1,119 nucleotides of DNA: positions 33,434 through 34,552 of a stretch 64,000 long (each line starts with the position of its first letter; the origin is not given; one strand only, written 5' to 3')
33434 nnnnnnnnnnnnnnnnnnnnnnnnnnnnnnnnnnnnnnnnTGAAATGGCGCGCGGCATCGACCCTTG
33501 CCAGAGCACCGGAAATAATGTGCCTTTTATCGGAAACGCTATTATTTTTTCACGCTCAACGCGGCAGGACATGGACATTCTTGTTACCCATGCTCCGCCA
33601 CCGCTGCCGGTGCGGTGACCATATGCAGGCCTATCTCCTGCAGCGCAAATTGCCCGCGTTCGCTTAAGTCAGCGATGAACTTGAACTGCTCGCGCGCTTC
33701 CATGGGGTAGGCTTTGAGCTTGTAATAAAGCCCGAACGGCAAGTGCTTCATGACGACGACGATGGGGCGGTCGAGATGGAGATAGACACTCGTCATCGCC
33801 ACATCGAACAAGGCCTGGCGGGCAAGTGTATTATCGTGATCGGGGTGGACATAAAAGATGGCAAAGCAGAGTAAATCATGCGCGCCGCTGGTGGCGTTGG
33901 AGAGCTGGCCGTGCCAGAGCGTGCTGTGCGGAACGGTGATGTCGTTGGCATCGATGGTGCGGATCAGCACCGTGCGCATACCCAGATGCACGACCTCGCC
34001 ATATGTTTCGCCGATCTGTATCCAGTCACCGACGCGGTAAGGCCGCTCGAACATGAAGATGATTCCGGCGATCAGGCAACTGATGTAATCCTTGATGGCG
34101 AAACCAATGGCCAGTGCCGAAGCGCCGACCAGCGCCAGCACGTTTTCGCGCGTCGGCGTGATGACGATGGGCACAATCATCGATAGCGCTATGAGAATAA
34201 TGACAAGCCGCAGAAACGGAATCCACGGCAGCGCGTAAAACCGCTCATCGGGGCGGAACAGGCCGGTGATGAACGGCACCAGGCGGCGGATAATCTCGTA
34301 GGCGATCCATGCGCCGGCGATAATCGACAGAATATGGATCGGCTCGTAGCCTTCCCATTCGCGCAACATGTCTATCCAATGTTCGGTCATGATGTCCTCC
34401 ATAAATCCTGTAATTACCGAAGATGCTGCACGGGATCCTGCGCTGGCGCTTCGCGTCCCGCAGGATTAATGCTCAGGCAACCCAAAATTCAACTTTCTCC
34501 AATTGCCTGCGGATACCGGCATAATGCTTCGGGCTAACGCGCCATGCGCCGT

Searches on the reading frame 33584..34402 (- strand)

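Call 38: search_protein_families(library=pfam, proteins=[window:33584-34402:-], max_evalue=0.001)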
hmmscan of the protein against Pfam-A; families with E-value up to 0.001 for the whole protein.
window:33584-34402:- (272 aa): 1 family
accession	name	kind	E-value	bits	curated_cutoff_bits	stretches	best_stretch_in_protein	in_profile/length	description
PF00924.24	MS_channel_2nd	-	3.7e-20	72.2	20.2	1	105-171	1-67/68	Mechanosensitive ion channel, beta-domain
